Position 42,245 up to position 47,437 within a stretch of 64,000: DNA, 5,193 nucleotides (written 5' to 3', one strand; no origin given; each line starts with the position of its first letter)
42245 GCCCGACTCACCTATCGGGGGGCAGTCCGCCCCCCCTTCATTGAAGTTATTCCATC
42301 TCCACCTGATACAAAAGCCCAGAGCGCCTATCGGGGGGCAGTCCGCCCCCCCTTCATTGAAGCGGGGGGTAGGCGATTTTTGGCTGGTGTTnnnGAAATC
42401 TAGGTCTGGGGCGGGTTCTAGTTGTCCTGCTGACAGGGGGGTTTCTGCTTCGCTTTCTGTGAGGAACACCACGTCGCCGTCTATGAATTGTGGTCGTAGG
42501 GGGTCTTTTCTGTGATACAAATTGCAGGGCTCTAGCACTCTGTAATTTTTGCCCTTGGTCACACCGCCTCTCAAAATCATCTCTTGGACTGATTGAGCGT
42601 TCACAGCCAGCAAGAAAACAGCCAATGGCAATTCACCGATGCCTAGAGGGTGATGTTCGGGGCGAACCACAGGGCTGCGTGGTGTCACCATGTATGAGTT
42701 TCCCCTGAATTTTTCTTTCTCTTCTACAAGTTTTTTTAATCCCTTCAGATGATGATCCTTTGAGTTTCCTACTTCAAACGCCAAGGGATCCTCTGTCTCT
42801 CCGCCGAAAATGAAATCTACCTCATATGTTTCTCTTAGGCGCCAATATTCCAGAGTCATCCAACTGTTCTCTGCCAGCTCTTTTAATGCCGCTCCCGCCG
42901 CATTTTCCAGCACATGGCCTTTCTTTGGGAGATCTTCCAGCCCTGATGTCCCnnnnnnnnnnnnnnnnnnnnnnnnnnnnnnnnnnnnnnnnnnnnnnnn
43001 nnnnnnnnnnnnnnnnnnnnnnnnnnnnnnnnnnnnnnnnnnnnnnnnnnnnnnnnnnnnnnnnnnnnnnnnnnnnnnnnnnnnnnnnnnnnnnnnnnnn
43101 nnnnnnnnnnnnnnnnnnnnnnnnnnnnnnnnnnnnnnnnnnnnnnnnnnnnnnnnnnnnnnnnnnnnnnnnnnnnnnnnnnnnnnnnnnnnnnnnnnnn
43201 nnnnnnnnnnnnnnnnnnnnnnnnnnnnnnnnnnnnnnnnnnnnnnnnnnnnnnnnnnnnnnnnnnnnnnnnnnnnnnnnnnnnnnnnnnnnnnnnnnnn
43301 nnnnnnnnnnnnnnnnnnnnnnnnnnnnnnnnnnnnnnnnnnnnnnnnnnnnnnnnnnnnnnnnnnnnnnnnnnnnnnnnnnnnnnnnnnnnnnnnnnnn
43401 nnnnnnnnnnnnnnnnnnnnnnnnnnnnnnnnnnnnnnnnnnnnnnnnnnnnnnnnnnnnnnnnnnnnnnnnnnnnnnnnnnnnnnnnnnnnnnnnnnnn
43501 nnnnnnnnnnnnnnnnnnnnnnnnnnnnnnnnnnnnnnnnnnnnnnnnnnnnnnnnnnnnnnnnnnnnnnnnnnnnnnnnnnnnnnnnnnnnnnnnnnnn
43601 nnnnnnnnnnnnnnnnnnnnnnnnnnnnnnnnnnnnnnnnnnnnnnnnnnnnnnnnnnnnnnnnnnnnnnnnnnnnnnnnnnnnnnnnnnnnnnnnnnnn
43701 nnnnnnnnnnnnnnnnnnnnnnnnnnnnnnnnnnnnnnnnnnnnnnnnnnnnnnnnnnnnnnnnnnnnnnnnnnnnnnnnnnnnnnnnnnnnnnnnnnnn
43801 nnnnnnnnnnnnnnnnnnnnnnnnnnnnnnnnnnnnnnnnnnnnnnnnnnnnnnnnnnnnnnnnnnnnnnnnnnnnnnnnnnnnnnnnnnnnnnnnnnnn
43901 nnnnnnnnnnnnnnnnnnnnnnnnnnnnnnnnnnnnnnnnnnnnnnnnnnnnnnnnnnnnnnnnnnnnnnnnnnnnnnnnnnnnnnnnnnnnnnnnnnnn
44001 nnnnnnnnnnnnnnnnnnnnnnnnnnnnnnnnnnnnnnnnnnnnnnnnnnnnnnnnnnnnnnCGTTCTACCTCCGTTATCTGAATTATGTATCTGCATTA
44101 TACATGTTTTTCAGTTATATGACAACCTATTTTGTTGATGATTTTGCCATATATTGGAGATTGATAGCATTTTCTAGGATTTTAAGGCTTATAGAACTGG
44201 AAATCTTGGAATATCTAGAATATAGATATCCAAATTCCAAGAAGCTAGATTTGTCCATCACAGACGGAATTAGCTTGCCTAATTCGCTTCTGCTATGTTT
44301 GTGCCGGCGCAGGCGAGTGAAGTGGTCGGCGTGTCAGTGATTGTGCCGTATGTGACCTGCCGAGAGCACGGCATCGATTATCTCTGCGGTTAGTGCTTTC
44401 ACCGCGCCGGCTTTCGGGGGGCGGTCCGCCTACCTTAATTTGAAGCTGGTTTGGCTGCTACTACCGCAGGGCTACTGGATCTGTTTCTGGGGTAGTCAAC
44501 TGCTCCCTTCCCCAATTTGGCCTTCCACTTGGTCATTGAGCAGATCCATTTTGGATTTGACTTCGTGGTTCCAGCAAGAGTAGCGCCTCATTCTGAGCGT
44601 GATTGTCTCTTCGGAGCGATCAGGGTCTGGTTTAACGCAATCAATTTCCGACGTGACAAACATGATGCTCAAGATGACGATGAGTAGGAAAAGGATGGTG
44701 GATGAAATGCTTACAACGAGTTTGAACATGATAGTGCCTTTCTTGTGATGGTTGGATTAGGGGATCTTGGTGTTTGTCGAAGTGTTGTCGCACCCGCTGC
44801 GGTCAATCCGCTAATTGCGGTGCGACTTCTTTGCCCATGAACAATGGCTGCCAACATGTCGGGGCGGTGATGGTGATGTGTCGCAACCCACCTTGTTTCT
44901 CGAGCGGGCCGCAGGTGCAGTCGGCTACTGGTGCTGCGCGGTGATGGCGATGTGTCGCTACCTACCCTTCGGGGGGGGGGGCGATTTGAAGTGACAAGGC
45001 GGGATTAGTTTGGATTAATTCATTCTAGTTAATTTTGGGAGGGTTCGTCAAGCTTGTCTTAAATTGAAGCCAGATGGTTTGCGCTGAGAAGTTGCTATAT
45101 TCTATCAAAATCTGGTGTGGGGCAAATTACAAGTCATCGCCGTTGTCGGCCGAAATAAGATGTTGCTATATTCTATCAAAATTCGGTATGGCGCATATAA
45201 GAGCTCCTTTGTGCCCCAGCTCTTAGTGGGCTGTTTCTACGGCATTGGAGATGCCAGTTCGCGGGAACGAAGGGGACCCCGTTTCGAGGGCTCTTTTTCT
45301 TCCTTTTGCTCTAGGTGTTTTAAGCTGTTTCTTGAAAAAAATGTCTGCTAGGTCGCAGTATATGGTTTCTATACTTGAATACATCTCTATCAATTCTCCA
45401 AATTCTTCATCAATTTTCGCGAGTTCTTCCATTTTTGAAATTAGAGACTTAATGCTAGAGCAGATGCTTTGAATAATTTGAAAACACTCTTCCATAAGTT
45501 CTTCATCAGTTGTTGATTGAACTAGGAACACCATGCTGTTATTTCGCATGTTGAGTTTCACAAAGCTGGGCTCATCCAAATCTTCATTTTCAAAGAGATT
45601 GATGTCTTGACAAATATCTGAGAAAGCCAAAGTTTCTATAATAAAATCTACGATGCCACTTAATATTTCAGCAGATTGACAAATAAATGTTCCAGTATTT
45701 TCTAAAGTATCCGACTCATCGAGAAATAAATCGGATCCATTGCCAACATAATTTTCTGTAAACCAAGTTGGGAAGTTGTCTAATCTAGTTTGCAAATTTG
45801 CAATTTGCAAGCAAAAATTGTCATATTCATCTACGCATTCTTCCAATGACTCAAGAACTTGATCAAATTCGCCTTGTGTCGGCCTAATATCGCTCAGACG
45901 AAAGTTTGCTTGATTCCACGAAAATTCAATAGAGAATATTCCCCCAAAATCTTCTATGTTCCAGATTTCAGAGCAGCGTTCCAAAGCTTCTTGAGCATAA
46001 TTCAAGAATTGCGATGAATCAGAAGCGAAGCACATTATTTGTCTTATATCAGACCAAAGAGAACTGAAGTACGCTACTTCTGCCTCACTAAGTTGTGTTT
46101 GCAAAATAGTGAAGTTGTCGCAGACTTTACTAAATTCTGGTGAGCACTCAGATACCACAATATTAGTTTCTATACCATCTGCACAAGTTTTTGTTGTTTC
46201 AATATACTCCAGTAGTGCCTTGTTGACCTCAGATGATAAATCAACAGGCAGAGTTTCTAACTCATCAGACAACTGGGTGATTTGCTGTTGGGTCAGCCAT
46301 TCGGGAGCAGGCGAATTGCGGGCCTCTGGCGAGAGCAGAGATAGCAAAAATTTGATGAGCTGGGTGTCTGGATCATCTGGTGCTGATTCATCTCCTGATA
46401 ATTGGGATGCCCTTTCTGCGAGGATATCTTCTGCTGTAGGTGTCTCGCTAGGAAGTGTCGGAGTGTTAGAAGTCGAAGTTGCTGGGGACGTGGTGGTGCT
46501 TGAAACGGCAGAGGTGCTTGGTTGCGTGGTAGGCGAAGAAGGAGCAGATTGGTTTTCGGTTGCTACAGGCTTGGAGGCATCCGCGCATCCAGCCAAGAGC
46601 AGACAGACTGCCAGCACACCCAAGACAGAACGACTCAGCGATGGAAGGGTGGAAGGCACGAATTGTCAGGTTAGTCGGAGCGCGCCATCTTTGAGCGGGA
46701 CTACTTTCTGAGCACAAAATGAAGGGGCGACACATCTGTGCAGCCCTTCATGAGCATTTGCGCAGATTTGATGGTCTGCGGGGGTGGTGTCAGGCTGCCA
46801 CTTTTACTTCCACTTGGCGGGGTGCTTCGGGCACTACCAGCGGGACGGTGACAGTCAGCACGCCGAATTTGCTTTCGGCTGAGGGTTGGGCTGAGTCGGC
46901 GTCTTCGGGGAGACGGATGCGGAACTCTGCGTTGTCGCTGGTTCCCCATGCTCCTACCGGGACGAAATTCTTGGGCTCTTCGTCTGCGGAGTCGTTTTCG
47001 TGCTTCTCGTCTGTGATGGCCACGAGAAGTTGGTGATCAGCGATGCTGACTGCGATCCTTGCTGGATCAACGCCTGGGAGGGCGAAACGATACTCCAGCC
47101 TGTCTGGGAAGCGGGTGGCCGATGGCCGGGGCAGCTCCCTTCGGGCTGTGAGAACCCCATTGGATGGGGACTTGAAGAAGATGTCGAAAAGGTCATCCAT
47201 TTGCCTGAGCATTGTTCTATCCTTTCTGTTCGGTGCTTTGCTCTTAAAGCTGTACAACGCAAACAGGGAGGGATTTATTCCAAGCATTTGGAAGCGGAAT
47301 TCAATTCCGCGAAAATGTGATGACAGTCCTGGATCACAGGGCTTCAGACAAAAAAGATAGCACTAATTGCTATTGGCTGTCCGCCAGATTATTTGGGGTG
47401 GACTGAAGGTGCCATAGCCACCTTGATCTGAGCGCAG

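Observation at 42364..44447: A complete AT-rich AAA+/DUF4143-type ATPase gene lies between the last intact CRISPR repeat and degenerate repeats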

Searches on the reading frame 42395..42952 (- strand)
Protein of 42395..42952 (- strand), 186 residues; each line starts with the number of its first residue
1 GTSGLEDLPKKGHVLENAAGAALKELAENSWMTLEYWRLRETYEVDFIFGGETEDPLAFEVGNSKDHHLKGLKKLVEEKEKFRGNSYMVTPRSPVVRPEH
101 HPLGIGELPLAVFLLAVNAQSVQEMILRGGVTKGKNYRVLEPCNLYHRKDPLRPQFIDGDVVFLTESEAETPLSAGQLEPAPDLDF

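Call 78: predict_structure(alignment_id=A7)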
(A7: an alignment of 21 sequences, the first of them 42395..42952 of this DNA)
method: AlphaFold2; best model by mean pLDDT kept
length: 186 residues; sequences in the alignment: 21
mean_pLDDT: 90.4   pTM: 0.69
mean pLDDT of the five models: 90.4, 90.3, 90.0, 89.4, 89.0
residues with pLDDT >= 90: 134; 70-90: 38; 50-70: 11; < 50: 3
segments of 3 or more residues with pLDDT < 50: none
pLDDT, mean of each block of 10 residues (from residue 1): 66 94 96 97 97 96 91 97 98 97 97 97 84 82 79 86 88 95 72
secondary structure, 60 per line:
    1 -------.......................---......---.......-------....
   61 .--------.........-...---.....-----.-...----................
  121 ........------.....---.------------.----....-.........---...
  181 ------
elements in order: H8-30 E34-39 E43-49 E57-61 H70-78 E86-90 E105-109 H110-128 E135-139 E161-164 H166-174 E178-180

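Call 81: fold_search(model_id=the predicted structure, library=pdb)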
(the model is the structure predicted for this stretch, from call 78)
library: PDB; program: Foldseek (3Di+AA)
matches with E <= 10: 431; with E <= 0.001: 0
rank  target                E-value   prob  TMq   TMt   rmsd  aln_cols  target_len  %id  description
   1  1xmx                  3.3e-02  0.98  0.38  0.21   5.2       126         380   16  Crystal structure of protein VC1899 from Vibrio cholerae (released 2004-11-16)
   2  9moj_A                5.7e-02  0.97  0.22  0.27  10.8        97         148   21  Saccharolobus solfataricus GINS tetramer (released 2025-04-23)
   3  6p4o_B                6.1e-02  0.54  0.32  0.15  14.9       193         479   10  Complex of XPB helicase with Bax1 endonuclease from Sulfurisphaera tokodaii at 3.15 Angstroms resolution (released 2020-06-03)
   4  6p4o_D                7.3e-02  0.47  0.27  0.13   8.2       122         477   11  Complex of XPB helicase with Bax1 endonuclease from Sulfurisphaera tokodaii at 3.15 Angstroms resolution (released 2020-06-03)
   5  2v0r_B                8.3e-02  0.11  0.18  0.15  18.5       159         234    9  crystal structure of a hairpin exchange variant (LTx) of the targeting LINE-1 retrotransposon endonuclease (released 2007-07-17)
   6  8q3b_E                1.1e-01  0.35  0.31  0.29  10.4       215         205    9  The closed state of the ASFV apo-RNA polymerase (released 2024-02-14)
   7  3anw_A                1.5e-01  0.51  0.22  0.24  15.9       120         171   12  A protein complex essential initiation of DNA replication (released 2011-07-27)
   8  4dap                  1.9e-01  0.38  0.27  0.23   9.3       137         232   12  The structure of Escherichia coli SfsA (released 2013-08-14)
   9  2v0r_A                1.9e-01  0.11  0.18  0.16  17.8       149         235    9  crystal structure of a hairpin exchange variant (LTx) of the targeting LINE-1 retrotransposon endonuclease (released 2007-07-17)
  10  8gy8_A                2.0e-01  0.33  0.25  0.15   7.2       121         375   10  The structure of Bax1 from Pyrococcus furiosus (released 2023-09-27)
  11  6p4o_F                2.2e-01  0.28  0.33  0.15  14.4       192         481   11  Complex of XPB helicase with Bax1 endonuclease from Sulfurisphaera tokodaii at 3.15 Angstroms resolution (released 2020-06-03)
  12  5ghr_D                2.5e-01  0.91  0.21  0.58   5.4        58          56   10  DNA replication protein (released 2016-10-12)
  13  5ghr_B                2.7e-01  0.90  0.19  0.56   5.4        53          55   11  DNA replication protein (released 2016-10-12)
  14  3o5z_B                2.7e-01  0.66  0.14  0.29   4.7        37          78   27  Crystal structure of the SH3 domain from p85beta subunit of phosphoinositide 3-kinase (PI3K) (released 2011-08-10)
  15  6ut7_G                2.9e-01  0.44  0.34  0.18   7.1       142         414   10  Fitted model for the tetradecameric assembly of Thermococcus gammatolerans McrB AAA+ hexamers with bound McrC (released 2020-10-21)
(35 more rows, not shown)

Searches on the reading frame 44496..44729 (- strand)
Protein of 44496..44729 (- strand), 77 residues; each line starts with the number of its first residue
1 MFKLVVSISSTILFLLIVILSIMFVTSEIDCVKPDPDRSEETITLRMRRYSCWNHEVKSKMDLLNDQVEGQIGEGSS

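Call 45: search_protein_families(library=pfam, proteins=[window:44496-44729:-], max_evalue=1)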
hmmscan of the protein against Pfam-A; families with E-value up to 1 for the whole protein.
window:44496-44729:- (77 aa): 2 families
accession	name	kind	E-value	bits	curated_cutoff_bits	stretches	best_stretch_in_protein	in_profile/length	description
PF00876.23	Innexin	-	0.017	14.8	25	1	2-56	5-57/333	Innexin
PF03003.21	Pox_G9-A16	-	0.38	10.9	24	1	27-67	12-52/128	Pox virus entry-fusion-complex G9/A16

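Call 46: search_protein_families(library=phrogs, proteins=[window:44496-44729:-], max_evalue=0.1)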
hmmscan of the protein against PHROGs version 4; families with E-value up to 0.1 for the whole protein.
window:44496-44729:- (77 aa): 0 families

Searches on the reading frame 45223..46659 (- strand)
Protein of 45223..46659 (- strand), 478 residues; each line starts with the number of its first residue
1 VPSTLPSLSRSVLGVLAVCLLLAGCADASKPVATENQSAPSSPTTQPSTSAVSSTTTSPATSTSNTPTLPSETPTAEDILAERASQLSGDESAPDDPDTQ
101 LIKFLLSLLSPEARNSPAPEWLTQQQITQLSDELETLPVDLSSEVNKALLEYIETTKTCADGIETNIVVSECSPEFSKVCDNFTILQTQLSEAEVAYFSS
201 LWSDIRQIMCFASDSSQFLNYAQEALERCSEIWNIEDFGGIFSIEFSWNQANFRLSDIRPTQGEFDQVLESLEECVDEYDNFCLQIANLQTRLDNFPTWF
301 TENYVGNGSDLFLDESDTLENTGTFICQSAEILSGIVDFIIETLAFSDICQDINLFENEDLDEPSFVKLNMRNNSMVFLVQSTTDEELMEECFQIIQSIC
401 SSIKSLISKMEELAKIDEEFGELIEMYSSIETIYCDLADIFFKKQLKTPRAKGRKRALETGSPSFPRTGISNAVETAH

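Call 6: search_protein_families(library=pfam, proteins=[window:45223-46659:-], max_evalue=0.01)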
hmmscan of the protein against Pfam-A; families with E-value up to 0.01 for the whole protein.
window:45223-46659:- (478 aa): 0 families

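Call 7: search_protein_families(library=padloc, proteins=[window:45223-46659:-], max_evalue=0.01)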
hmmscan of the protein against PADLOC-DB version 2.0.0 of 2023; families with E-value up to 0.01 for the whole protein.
window:45223-46659:- (478 aa): 0 families

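Call 45: search_protein_families(library=pfam, proteins=[window:45223-46659:-], max_evalue=1)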
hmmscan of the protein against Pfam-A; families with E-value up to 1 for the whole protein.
window:45223-46659:- (478 aa): 4 families
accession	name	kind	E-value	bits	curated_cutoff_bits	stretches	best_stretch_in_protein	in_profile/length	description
PF00512.31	HisKA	-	0.012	16.1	26.9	1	378-419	22-66/66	His Kinase A (phospho-acceptor) domain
PF18944.7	DUF5691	-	0.068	13.1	27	1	85-160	357-431/491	Family of unknown function (DUF5691)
PF25728.1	US29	-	0.54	9.6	27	0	32-77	41-86/324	Cytomegalovirus US29 protein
PF21827.1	New_glue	-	0.58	10.4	31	0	15-72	6-65/94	New glue protein family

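Call 46: search_protein_families(library=phrogs, proteins=[window:45223-46659:-], max_evalue=0.1)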
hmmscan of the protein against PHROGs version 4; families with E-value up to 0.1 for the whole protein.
window:45223-46659:- (478 aa): 0 families

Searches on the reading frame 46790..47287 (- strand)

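Call 45: search_protein_families(library=pfam, proteins=[window:46790-47287:-], max_evalue=1)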
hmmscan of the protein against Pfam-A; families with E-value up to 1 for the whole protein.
window:46790-47287:- (165 aa): 2 families
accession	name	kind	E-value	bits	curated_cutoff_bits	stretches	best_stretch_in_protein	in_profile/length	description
PF00011.27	HSP20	-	1.6e-08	35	20.8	1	62-161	7-101/102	Hsp20/alpha crystallin family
PF17886.7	ArsA_HSP20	-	0.034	14.1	22.5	1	62-96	2-36/63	HSP20-like domain found in ArsA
